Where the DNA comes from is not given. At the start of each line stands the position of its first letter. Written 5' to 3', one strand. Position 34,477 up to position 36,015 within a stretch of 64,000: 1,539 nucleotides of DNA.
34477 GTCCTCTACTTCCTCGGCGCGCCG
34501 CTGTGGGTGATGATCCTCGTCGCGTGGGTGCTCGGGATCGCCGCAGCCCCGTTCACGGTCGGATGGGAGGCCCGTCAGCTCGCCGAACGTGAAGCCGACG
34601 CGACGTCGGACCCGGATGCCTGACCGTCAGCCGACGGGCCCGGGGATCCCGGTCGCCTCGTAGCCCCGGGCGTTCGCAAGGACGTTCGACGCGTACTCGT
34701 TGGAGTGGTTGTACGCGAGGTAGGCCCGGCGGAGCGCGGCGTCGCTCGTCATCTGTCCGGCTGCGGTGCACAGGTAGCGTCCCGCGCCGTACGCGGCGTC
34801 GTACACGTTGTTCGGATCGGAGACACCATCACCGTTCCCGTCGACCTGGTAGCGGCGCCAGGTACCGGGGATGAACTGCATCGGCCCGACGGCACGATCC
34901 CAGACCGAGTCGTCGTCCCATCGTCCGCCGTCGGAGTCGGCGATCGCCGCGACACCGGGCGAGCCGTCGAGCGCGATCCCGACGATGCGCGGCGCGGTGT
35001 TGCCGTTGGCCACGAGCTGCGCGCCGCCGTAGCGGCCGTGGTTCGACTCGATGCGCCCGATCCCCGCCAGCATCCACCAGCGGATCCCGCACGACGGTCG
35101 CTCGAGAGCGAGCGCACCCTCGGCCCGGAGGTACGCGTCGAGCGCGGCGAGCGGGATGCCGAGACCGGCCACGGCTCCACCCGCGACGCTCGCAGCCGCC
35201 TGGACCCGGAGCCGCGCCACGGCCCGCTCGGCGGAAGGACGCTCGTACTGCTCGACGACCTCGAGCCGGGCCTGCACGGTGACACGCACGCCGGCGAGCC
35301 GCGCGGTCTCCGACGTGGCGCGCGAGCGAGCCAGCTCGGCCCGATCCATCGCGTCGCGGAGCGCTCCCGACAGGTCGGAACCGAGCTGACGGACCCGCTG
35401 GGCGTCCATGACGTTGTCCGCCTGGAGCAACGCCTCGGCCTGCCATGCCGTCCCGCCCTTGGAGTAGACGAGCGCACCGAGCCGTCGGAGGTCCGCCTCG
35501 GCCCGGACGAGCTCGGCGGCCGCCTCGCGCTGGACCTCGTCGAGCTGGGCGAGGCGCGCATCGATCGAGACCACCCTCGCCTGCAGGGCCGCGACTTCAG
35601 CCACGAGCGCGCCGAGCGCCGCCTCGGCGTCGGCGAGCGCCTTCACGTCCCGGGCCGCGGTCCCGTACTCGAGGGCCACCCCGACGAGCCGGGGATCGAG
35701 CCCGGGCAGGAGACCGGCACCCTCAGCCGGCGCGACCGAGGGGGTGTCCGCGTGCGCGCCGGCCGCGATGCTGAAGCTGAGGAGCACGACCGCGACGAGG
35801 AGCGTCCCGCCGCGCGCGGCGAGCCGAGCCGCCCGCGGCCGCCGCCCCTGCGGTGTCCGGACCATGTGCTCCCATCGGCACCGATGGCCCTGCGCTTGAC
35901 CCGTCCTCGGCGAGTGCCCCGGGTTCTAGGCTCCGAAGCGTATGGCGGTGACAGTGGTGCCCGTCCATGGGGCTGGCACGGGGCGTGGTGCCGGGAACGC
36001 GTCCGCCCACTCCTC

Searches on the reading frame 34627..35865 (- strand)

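Call 17: search_protein_families(library=pfam, proteins=[window:34627-35865:-], max_evalue=0.001)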
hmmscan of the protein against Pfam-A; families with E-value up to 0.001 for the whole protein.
window:34627-35865:- (412 aa): 1 family
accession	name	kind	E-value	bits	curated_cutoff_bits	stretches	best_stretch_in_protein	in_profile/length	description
PF13406.11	SLT_2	-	4.5e-06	26.5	24.3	1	322-366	152-197/292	Transglycosylase SLT domain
